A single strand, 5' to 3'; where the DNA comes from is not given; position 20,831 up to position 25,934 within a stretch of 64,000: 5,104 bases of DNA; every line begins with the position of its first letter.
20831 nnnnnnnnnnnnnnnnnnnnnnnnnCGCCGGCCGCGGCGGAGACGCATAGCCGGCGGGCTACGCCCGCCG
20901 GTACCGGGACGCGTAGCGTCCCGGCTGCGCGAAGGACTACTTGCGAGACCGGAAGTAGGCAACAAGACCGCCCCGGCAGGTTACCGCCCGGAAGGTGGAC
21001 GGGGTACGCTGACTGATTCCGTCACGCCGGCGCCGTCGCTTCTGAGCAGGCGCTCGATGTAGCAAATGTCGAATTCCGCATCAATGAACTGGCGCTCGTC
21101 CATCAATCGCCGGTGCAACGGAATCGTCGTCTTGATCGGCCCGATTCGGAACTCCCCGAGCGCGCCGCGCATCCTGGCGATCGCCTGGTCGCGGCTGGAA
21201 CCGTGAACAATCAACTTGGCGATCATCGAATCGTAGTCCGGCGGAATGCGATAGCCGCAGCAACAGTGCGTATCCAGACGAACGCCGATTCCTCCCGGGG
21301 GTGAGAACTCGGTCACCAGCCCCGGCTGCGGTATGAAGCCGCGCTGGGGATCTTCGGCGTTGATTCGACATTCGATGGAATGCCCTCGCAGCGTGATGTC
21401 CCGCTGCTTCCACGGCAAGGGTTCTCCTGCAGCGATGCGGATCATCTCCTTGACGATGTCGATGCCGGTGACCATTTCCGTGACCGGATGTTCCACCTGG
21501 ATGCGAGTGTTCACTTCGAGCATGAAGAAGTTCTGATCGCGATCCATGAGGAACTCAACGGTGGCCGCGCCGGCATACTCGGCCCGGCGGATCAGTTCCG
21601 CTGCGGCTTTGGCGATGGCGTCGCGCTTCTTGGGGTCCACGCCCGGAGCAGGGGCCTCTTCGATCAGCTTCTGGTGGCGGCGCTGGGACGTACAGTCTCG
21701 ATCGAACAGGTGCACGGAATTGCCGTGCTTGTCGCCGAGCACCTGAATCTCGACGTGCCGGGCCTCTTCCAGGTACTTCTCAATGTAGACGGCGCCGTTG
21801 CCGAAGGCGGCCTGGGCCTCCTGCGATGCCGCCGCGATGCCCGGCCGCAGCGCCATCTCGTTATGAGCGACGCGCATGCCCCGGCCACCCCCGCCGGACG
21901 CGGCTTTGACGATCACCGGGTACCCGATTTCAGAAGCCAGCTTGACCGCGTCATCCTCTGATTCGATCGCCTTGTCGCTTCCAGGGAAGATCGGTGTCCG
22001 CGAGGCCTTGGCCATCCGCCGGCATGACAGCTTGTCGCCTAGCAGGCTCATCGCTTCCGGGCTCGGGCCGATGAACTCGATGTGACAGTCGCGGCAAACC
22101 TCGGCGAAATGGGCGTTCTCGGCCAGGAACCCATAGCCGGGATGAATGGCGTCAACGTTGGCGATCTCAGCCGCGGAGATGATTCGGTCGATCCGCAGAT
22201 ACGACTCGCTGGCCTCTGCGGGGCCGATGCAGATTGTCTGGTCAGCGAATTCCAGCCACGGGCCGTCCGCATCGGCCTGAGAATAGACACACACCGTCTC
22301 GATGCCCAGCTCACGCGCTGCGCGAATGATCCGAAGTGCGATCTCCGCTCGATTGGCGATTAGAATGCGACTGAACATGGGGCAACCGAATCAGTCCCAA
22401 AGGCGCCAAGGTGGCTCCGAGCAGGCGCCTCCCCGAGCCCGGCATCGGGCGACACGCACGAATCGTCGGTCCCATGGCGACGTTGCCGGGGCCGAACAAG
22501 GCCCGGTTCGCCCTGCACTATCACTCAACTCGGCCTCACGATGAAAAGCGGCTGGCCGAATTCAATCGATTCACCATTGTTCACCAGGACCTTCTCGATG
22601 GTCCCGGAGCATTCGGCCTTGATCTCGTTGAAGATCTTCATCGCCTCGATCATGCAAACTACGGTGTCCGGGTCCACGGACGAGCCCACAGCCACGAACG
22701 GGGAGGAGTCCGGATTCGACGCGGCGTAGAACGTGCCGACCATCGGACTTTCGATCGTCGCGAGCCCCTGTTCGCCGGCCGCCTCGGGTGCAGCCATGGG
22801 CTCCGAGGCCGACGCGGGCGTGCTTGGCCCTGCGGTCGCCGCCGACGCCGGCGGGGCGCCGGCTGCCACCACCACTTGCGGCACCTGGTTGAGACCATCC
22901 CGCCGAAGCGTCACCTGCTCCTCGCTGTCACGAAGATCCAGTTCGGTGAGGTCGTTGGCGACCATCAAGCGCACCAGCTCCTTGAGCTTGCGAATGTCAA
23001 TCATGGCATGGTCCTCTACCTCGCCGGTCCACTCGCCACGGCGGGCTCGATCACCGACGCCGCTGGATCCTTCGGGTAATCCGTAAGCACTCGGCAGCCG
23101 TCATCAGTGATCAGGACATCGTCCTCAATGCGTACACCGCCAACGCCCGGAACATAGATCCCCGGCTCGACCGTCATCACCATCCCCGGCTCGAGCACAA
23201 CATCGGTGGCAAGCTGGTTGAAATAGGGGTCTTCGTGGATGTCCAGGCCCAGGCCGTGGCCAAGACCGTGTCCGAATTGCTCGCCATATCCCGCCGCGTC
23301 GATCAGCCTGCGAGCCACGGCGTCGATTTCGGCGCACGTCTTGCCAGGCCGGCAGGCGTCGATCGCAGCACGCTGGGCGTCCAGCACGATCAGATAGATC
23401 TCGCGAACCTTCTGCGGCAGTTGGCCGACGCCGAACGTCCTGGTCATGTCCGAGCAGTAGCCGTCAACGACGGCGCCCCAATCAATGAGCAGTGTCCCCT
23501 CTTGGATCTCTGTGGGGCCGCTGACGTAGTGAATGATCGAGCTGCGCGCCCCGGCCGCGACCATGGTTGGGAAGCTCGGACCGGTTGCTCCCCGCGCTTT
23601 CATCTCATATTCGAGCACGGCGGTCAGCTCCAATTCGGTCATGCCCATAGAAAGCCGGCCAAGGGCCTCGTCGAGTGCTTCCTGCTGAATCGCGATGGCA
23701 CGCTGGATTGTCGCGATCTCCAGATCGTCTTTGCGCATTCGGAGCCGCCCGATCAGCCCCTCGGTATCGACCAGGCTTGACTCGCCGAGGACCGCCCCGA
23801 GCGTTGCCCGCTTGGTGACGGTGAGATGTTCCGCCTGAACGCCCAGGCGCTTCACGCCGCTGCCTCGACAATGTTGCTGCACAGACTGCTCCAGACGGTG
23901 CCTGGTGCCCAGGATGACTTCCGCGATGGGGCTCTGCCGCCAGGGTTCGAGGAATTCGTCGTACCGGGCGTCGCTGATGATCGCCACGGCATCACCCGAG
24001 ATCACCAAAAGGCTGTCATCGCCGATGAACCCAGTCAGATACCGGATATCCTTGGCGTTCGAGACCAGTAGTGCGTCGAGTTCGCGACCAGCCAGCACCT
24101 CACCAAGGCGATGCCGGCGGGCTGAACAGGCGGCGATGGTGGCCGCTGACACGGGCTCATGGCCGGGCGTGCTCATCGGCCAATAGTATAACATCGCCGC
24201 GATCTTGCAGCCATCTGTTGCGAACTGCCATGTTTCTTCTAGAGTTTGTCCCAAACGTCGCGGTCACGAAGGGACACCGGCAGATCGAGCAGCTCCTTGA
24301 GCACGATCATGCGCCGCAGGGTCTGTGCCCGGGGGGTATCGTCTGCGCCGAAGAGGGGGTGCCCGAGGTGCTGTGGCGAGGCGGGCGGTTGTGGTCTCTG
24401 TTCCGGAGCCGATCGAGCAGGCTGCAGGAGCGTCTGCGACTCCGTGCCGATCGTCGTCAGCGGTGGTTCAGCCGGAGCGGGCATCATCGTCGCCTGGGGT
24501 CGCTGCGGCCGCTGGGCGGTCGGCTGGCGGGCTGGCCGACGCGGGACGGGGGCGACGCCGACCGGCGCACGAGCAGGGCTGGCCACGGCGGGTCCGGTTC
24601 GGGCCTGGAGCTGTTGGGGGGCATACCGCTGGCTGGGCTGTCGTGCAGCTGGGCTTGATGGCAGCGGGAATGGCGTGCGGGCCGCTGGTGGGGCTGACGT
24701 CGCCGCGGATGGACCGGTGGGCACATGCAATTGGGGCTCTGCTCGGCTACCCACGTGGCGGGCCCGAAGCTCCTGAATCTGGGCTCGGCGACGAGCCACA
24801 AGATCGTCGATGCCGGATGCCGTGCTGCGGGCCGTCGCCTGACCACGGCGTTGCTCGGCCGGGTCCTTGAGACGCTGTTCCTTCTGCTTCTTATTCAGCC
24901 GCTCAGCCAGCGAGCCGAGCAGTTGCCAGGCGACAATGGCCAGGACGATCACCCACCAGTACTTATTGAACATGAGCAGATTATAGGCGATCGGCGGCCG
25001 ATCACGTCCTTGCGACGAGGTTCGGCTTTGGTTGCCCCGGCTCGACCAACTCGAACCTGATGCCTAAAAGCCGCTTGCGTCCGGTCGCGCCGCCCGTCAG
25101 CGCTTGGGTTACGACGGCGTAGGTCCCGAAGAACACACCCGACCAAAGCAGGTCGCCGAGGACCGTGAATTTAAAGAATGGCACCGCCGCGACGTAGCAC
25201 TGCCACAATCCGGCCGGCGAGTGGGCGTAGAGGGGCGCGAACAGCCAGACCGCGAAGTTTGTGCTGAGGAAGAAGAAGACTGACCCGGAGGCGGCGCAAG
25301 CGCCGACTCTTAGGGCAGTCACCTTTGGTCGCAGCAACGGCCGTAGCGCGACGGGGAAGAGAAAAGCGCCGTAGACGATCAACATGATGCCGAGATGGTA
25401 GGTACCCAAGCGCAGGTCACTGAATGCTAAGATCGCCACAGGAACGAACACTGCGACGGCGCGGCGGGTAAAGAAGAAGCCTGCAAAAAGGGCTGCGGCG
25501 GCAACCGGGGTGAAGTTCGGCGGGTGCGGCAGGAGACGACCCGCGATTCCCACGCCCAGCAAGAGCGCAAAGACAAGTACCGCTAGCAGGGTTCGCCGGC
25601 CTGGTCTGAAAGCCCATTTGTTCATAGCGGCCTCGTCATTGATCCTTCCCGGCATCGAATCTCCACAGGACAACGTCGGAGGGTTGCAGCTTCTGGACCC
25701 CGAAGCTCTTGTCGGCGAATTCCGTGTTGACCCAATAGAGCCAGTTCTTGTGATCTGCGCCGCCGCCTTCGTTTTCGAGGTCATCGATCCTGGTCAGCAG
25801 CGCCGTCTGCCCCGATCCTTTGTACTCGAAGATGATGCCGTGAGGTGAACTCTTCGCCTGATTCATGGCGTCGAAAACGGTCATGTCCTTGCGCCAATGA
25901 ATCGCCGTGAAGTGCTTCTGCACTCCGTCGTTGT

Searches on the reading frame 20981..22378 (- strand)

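Call 50: search_protein_families(library=pfam, proteins=[window:20981-22378:-], max_evalue=0.01)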
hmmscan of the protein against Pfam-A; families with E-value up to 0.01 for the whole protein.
window:20981-22378:- (465 aa): 9 families
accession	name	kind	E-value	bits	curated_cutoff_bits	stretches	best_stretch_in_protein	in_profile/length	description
PF02786.22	CPSase_L_D2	-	4.8e-77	258.7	19.8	1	115-322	1-209/211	Carbamoyl-phosphate synthase L chain, ATP binding domain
PF00289.28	Biotin_carb_N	-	1.5e-42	144.9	25.5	1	1-110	1-110/110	Biotin carboxylase, N-terminal domain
PF02785.25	Biotin_carb_C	-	5.5e-37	126.6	32.4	1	336-442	1-107/108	Biotin carboxylase C-terminal domain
PF07478.18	Dala_Dala_lig_C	-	5.9e-12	46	24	1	140-291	24-174/204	D-ala D-ala ligase C-terminus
PF02222.28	ATP-grasp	-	2.1e-10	41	27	1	137-292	15-162/179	ATP-grasp domain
PF08443.16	RimK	-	2.5e-07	30.9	21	1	126-314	12-186/188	RimK-like ATP-grasp domain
PF02655.19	ATP-grasp_3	-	1.7e-05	25.4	23.2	1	148-294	27-158/160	ATP-grasp domain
PF15632.11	ATPgrasp_Ter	-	0.00098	19.3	29.1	1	250-323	44-113/131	ATP-grasp in the biosynthetic pathway with Ter operon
PF14397.11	ATPgrasp_ST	-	0.0035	17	31.4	0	108-173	14-81/278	Sugar-transfer associated ATP-grasp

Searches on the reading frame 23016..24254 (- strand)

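Call 86: search_protein_families(library=pfam, proteins=[window:23016-24254:-], max_evalue=0.001)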
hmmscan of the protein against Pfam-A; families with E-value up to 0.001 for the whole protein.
window:23016-24254:- (412 aa): 2 families
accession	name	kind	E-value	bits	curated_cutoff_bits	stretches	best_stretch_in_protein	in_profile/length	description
PF00557.29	Peptidase_M24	-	5.2e-70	235.9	23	1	182-384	2-208/208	Metallopeptidase family M24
PF01321.24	Creatinase_N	-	7e-17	62.6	22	1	46-173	1-127/128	Creatinase/Prolidase N-terminal domain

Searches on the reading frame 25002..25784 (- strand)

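Call 86: search_protein_families(library=pfam, proteins=[window:25002-25784:-], max_evalue=0.001)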
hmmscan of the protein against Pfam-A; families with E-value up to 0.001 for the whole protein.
window:25002-25784:- (260 aa): 1 family
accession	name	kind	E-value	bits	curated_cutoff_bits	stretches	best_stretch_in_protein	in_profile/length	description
PF20221.3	DUF6580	-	1.6e-43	149.1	27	1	68-227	6-157/162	Family of unknown function (DUF6580)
